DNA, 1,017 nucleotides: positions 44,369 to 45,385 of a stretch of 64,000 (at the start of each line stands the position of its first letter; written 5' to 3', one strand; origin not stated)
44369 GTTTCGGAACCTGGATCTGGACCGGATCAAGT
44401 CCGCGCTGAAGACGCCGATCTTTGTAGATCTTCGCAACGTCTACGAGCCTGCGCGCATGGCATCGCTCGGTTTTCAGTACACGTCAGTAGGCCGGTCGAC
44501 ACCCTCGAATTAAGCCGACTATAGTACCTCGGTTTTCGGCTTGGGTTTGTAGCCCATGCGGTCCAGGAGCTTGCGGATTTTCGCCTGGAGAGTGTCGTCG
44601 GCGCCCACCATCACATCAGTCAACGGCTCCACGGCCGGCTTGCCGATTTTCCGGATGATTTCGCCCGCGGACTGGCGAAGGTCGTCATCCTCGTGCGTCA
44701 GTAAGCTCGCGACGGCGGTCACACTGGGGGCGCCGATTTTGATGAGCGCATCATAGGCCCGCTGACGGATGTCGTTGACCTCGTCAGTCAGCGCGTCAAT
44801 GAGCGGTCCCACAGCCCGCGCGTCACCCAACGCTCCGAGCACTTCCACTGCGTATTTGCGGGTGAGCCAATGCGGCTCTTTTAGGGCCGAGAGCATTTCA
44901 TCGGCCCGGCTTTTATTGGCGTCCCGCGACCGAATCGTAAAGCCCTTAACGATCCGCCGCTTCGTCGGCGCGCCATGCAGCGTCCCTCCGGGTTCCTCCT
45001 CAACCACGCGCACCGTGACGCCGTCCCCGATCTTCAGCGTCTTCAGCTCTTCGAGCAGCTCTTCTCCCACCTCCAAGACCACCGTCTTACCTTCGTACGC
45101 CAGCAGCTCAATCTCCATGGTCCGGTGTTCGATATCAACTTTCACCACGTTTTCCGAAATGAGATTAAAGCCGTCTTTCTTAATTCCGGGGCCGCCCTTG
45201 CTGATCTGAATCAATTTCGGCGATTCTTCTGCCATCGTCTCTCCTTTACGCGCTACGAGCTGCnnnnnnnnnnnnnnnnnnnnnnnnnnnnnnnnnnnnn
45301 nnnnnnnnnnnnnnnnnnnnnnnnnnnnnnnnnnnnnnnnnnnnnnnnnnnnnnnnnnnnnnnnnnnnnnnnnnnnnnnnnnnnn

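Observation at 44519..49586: Five tandem, tightly packed genes made almost entirely of PBS-lyase-type HEAT repeats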

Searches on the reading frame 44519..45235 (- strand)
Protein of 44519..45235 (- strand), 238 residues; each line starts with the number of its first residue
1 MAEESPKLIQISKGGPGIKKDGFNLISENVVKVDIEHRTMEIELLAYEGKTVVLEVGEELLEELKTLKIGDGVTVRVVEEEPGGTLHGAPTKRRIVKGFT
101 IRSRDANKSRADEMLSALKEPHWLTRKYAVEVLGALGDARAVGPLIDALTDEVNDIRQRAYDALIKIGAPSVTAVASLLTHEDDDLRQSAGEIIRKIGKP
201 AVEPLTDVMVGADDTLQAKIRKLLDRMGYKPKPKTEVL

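Call 3: search_protein_families(library=pfam, proteins=[window:44519-45235:-], max_evalue=0.01)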
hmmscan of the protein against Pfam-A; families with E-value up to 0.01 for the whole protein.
window:44519-45235:- (238 aa): 3 families
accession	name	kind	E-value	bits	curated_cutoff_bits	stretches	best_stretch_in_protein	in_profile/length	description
PF13646.12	HEAT_2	-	3.8e-15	56.4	27.7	1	112-191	2-84/88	HEAT repeats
PF02985.28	HEAT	-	8.7e-07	29.1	23.5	0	114-137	5-28/31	HEAT repeat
PF03130.22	HEAT_PBS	-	1.4e-06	28.7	20.9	1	126-151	2-27/27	PBS lyase HEAT-like repeat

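Call 4: search_protein_families(library=ncbifam, proteins=[window:44519-45235:-], max_evalue=0.01)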
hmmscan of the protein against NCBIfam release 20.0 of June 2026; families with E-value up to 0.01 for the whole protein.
window:44519-45235:- (238 aa): 4 families
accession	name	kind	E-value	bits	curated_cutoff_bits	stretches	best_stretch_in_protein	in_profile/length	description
NF045915.1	PhycobilmeDegNblB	equivalog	1.5e-07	31.2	300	1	109-183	129-204/214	phycobilisome degradation protein NblB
NF010374.0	PRK13800.1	equivalog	0.00027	19.3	1196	1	108-190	807-891/898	fumarate reductase/succinate dehydrogenase flavoprotein subunit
NF058502.1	phyc_lyase_CpcE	equivalog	0.0015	18.1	330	1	125-217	58-144/260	C-phycocyanin alpha-cysteine-84 phycocyanobilin lyase subunit CpcE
NF058515.1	phyc_lyase_CpcF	equivalog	0.008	15.8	220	0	112-154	63-105/200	C-phycocyanin alpha-cysteine-84 phycocyanobilin lyase subunit CpcF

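Call 5: find_encoding_contigs(protein=window:44519-45235:-, flank=10000, max_places=6)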
Protein window:44519-45235:- (238 aa): 1 contig read that carries it; 1 place shown.
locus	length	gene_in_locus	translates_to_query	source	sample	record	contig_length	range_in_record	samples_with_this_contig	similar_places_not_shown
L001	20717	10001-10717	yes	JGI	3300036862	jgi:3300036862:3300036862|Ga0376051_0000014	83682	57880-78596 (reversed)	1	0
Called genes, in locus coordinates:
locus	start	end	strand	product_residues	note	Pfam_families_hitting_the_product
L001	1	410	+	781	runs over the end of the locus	PF00317:Ribonuc_red_lgN, PF02867:Ribonuc_red_lgC, PF12637:TSCPD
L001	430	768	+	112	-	-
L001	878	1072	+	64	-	PF01165:Ribosomal_S21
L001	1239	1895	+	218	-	PF00730:HhH-GPD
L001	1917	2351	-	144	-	PF13686:DrsE_2 (weak)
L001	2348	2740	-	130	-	-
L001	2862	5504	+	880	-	PF02739:5_3_exonuc_N, PF01367:5_3_exonuc, PF01612:DNA_pol_A_exo1 (weak), PF22619:DNA_polI_exo1, PF00476:DNA_pol_A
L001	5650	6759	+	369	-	PF02985:HEAT (faint), PF11791:Aconitase_B_N (faint), PF12717:Cnd1 (faint), PF13513:HEAT_EZ (faint), PF13646:HEAT_2, PF24714:TOR1L1_N (faint), PF03130:HEAT_PBS (faint), PF13646:HEAT_2, +1 more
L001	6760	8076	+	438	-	PF02985:HEAT (faint), PF12717:Cnd1 (faint), PF13513:HEAT_EZ (faint), PF13646:HEAT_2, PF13646:HEAT_2, PF03130:HEAT_PBS (weak), PF13646:HEAT_2, PF03130:HEAT_PBS (weak), +5 more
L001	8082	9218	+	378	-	PF03130:HEAT_PBS (faint), PF13513:HEAT_EZ (faint), PF02985:HEAT (faint), PF13646:HEAT_2, PF23227:HEAT_MROH2B_C (faint), PF00514:Arm (faint), PF13646:HEAT_2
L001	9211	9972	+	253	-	-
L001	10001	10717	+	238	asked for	PF02985:HEAT (faint), PF13646:HEAT_2, PF03130:HEAT_PBS (faint)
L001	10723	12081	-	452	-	PF03721:UDPG_MGDP_dh_N, PF00984:UDPG_MGDP_dh, PF03720:UDPG_MGDP_dh_C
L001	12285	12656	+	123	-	PF00571:CBS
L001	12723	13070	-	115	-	PF00037:Fer4 (weak), PF13237:Fer4_10 (weak), PF12838:Fer4_7, PF13187:Fer4_9 (weak)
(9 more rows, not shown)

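Call 7: find_homologous_proteins(query=window:44519-45235:-, max_evalue=0.00001)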
Query window:44519-45235:- (238 aa): 1060 proteins with E <= 0.00001 among 2074 candidates; the best 120 are listed.
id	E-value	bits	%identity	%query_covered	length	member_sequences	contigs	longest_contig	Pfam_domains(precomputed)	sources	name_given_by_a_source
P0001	2.3e-143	494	97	100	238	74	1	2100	PF02985.29,PF03130.23,PF13646.13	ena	-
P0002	1.1e-136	472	92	100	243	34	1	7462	PF02985.29,PF03130.23,PF13646.13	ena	-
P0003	1.6e-131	455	89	100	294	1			PF02985.29,PF03130.23,PF13646.13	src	-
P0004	3.6e-130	451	88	100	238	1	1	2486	PF02985.29,PF03130.23,PF13646.13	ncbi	ncbi:MAG TPA: HEAT repeat domain-containing protein [Candidatus Methylomirabilis sp.]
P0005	4.4e-130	450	88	100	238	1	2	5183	PF02985.29,PF03130.23,PF13646.13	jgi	jgi:HEAT repeat protein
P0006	5.2e-130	450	88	100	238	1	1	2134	PF02985.29,PF03130.23,PF13646.13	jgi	jgi:HEAT repeat protein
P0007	1.3e-129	449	88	100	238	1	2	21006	PF02985.29,PF03130.23,PF13646.13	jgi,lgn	jgi:HEAT repeat protein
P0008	1.5e-129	449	88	100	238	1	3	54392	PF02985.29,PF03130.23,PF13646.13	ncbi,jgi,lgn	jgi:HEAT repeat protein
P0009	3.4e-129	447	88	100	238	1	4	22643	PF02985.29,PF03130.23,PF13646.13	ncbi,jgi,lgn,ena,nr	ncbi:MAG TPA: HEAT repeat domain-containing protein [Nitrospirales bacterium]|jgi:HEAT repeat protei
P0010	5.3e-129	447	88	100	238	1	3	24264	PF02985.29,PF03130.23,PF13646.13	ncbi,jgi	jgi:HEAT repeat protein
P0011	5.4e-129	447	87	100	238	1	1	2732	PF02985.29,PF03130.23,PF13646.13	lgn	-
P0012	2.1e-126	438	87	100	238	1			PF02985.29,PF03130.23,PF13646.13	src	-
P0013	9.2e-126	436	88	97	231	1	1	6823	PF02985.29,PF03130.23,PF13646.13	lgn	-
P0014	3.5e-125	434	87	97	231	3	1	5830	PF02985.29,PF03130.23,PF13646.13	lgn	-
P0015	5.9e-125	434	86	100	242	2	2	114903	PF02985.29,PF03130.23,PF13646.13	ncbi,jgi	-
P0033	1.8e-78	282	63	99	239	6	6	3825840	PF02985.29,PF03130.23,PF13646.13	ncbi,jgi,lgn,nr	ncbi:MAG TPA: HEAT repeat domain-containing protein [Nitrospiraceae bacterium]|jgi:hypothetical prot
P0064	1.1e-76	276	60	100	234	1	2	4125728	PF02985.29,PF03130.23,PF13646.13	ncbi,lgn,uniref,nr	ncbi:MAG: hypothetical protein Nkreftii_000697 [Candidatus Nitrospira kreftii]|uniref:HEAT repeat do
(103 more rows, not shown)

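Call 9: find_encoding_contigs(protein=P0064, flank=10000, max_places=2)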
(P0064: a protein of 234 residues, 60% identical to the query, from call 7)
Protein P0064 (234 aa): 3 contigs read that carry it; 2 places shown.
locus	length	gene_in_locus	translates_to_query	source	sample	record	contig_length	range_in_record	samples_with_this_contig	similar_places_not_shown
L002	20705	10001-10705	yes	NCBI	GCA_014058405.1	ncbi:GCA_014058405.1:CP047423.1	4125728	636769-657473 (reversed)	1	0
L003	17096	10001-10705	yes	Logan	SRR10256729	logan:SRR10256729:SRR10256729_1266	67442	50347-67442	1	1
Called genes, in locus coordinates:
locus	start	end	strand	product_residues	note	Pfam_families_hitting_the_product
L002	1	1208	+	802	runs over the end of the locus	PF02190:LON_substr_bdg, PF00004:AAA, PF07728:AAA_5, PF22667:Lon_lid, PF05362:Lon_C, PF13541:ChlI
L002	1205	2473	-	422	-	-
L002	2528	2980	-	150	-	-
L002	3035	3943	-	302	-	-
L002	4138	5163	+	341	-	PF01663:Phosphodiest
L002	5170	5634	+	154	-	-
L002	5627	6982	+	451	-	-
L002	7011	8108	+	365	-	PF02985:HEAT (faint), PF11791:Aconitase_B_N (faint), PF13513:HEAT_EZ (faint), PF13646:HEAT_2, PF23271:HEAT_GCN1 (faint), PF13646:HEAT_2, PF03130:HEAT_PBS (weak), PF13646:HEAT_2, +4 more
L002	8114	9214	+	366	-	PF02985:HEAT (faint), PF03130:HEAT_PBS (faint), PF13513:HEAT_EZ (faint), PF00514:Arm (faint), PF13646:HEAT_2, PF27207:Y4lR_2nd (faint), PF13646:HEAT_2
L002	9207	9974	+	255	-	-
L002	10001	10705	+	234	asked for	PF03130:HEAT_PBS (faint), PF02985:HEAT (faint), PF13646:HEAT_2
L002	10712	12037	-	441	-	PF03721:UDPG_MGDP_dh_N, PF00984:UDPG_MGDP_dh, PF03720:UDPG_MGDP_dh_C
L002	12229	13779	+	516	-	PF01564:Spermine_synth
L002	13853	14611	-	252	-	PF02358:Trehalose_PPase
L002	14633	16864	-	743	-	PF00982:Glyco_transf_20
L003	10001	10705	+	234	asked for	PF03130:HEAT_PBS (faint), PF02985:HEAT (faint), PF13646:HEAT_2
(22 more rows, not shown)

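Call 10: find_encoding_contigs(protein=P0033, flank=10000, max_places=2)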
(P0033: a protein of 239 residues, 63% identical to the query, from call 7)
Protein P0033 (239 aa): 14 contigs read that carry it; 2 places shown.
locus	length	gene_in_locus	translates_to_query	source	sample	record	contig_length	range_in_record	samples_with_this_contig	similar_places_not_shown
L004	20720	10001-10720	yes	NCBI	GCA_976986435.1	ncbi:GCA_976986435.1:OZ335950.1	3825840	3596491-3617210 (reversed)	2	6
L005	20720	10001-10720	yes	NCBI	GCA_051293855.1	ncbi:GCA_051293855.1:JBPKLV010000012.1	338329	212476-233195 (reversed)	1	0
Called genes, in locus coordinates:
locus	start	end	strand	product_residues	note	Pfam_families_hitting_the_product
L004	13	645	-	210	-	-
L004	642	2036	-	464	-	-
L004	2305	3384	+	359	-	PF01663:Phosphodiest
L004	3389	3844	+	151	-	-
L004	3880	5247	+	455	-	-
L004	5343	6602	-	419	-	-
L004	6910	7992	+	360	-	-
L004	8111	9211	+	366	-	PF02985:HEAT (faint), PF13646:HEAT_2, PF24714:TOR1L1_N (faint), PF00514:Arm (faint), PF03130:HEAT_PBS (faint), PF13513:HEAT_EZ (faint), PF13646:HEAT_2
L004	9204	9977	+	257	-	-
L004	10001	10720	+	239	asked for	PF02985:HEAT (faint), PF13646:HEAT_2, PF03130:HEAT_PBS (faint)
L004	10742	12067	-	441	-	PF03721:UDPG_MGDP_dh_N, PF00984:UDPG_MGDP_dh, PF03720:UDPG_MGDP_dh_C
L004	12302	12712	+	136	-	PF00571:CBS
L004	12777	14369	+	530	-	PF01564:Spermine_synth, PF08242:Methyltransf_12 (weak), PF13649:Methyltransf_25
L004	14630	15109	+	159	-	-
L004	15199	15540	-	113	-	-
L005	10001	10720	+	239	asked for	PF02985:HEAT (faint), PF13646:HEAT_2, PF03130:HEAT_PBS (faint)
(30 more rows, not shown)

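Call 23: predict_structure(protein=window:44519-45235:-)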
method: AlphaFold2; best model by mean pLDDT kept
length: 238 residues; sequences in the alignment: 1
mean_pLDDT: 57.9   pTM: 0.41
mean pLDDT of the five models: 57.9, 52.3, 45.6, 45.2, 38.4
residues with pLDDT >= 90: 0; 70-90: 43; 50-70: 129; < 50: 66
segments of 3 or more residues with pLDDT < 50: 1-4, 14-22, 24-30, 68-73, 81-107, 233-238
pLDDT, mean of each block of 10 residues (from residue 1): 51 41 44 51 53 62 55 51 39 35 46 73 68 68 73 75 66 60 67 64 63 68 68 45
secondary structure, 60 per line:
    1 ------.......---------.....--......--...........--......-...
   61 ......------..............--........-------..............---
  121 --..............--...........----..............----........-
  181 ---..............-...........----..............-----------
elements in order: E7-13 E23-27 E30-35 E38-48 E51-56 H58-66 E73-86 E89-96 H104-117 H123-136 H139-149 H154-167 H172-179 H184-197 H199-209 H214-227

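Call 27: find_related_loci(query=A1, collection=genome_contigs, flank=8000)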
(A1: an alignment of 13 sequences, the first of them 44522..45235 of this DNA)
Query A1 (238 aa) in genome_contigs; peptide patterns used: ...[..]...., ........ (x = any residue, [..] = any of these).
599 stretches matched a pattern (row limit reached: there are more); 476 encode a relative of the query (tblastn E <= 1e-3); the best 80 are kept; 80 distinct loci.
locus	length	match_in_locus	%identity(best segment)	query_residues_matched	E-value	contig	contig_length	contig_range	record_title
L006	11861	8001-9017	88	1-238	2e-137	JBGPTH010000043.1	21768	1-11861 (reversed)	MAG: Nitrospiria bacterium isolate OBJ1_062018_110_73 k141_2978211_length_21768_cov_17.4802, whole genome shotgun sequen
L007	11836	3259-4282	94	1-238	3e-137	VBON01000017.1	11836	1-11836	MAG: Nitrospirae bacterium isolate NS_11 14_1009_16_30cm_scaffold_34031, whole genome shotgun sequence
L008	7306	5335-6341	91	1-238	1e-134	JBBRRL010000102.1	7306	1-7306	MAG: Nitrospirales bacterium isolate La5-N1 La5_metabat2.088_K_890049_L_7306_cov_7.0000, whole genome shotgun sequence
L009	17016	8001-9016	85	1-238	4e-132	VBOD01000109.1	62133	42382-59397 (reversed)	MAG: Nitrospirae bacterium isolate NS_1 14_0927_12_40cm_scaffold_301, whole genome shotgun sequence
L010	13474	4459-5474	84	1-238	5e-132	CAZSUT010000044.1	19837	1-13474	MAG TPA_asm: uncultured Nitrospirales bacterium isolate binchicken_co185_3 genome assembly, contig: NODE_3700_length_198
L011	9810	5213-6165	84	1-238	1e-131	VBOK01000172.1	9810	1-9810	MAG: Nitrospirae bacterium isolate NS_8 14_1009_09_20cm_scaffold_21780, whole genome shotgun sequence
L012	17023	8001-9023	85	1-238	2e-131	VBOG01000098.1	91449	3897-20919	MAG: Nitrospirae bacterium isolate NS_4 14_0903_13_30cm_scaffold_2477767, whole genome shotgun sequence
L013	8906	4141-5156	84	1-238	1e-131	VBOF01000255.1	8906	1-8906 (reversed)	MAG: Nitrospirae bacterium isolate NS_3 14_0929_09_30cm_scaffold_5833, whole genome shotgun sequence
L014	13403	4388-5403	84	1-238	2e-131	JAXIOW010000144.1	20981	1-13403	MAG: Nitrospirales bacterium isolate Fractures_MAG_03 c_000000297665, whole genome shotgun sequence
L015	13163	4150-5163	84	1-238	4e-131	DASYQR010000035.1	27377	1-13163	MAG TPA_asm: Nitrospirales bacterium isolate SMAG_U4490 k141_41220, whole genome shotgun sequence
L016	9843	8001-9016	83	1-238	2e-130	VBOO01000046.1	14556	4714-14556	MAG: Nitrospirae bacterium isolate NS_12 14_1009_16_30cm_scaffold_7943, whole genome shotgun sequence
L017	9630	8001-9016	84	1-238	7e-131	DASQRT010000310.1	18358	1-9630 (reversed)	MAG TPA_asm: Nitrospirales bacterium isolate SMAG_U10890 k141_12368, whole genome shotgun sequence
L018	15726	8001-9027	81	1-238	1e-126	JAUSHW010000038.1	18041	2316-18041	MAG: Nitrospirales bacterium isolate E14_metabat.bin.209 E14_k141_1191998, whole genome shotgun sequence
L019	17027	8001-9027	80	1-238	1e-125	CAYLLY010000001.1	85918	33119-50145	MAG TPA_asm: uncultured Nitrospirales bacterium isolate binchicken_co21_464 genome assembly, contig: NODE_47_length_8591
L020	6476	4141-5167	80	1-238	7e-126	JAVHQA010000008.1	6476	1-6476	MAG: Nitrospirales bacterium isolate WB02no2_63_24 NODE_10480_length_6476_cov_14.611898, whole genome shotgun sequence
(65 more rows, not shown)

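Call 43: search_protein_families(library=padloc, proteins=[window:44519-45235:-], max_evalue=0.01)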
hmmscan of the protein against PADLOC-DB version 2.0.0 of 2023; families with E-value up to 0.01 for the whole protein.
window:44519-45235:- (238 aa): 1 family
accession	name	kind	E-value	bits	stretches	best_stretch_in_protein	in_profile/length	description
PDLC02919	HEAT-ARM_XIII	-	7.3e-08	28.3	1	109-209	764-854/1972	-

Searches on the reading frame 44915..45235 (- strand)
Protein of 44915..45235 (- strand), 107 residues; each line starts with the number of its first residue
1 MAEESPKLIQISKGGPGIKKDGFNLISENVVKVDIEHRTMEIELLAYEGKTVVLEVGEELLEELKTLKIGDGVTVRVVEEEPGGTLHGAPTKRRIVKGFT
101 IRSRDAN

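Call 24: search_protein_representatives(protein=window:44921-45235:-)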
Query: 105 residues. Proteins with E-value up to 0.001 (for the whole library): 31; up to 1e-10: 14; up to 1e-30: 2. The best 31 are listed.
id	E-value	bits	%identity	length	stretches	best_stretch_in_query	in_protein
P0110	3.3e-44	165.4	84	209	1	1-105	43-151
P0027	5.6e-41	155.1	76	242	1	1-105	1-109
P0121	3.4e-27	110.8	81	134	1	1-69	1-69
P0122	4.3e-26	107.3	82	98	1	1-66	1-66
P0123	4.5e-22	94.4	67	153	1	2-105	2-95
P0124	2.7e-20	88.7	62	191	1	1-105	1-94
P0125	8.8e-20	87.1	65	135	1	1-84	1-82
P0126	3.6e-19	85.1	60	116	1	1-105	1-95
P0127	3.8e-19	85.0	63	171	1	1-84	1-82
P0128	8.6e-15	71.0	65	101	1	3-68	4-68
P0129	2.7e-14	69.4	55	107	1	8-84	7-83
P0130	4.2e-12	62.4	53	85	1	2-77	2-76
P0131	1.8e-11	60.4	54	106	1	3-69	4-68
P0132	4.6e-11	59.1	58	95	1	27-105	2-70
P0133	1.5e-10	57.5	65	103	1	1-46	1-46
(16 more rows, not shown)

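Call 37: predict_structure(alignment_id=A2)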
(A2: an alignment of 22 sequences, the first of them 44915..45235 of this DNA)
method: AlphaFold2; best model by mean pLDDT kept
length: 107 residues; sequences in the alignment: 22
mean_pLDDT: 71.4   pTM: 0.58
mean pLDDT of the five models: 71.4, 70.9, 68.2, 62.1, 61.1
residues with pLDDT >= 90: 0; 70-90: 66; 50-70: 18; < 50: 23
segments of 3 or more residues with pLDDT < 50: 1-4, 12-15, 17-19, 83-90, 105-107
pLDDT, mean of each block of 10 residues (from residue 1): 50 46 82 87 83 86 85 83 47 77 57
secondary structure, 60 per line:
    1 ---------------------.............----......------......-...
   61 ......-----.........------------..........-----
elements in order: E22-34 E39-44 E51-56 H58-66 E72-80 E93-102

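Call 40: search_protein_families(library=pfam, proteins=[window:44915-45235:-], max_evalue=1)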
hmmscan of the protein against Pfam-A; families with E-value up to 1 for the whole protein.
window:44915-45235:- (107 aa): 0 families
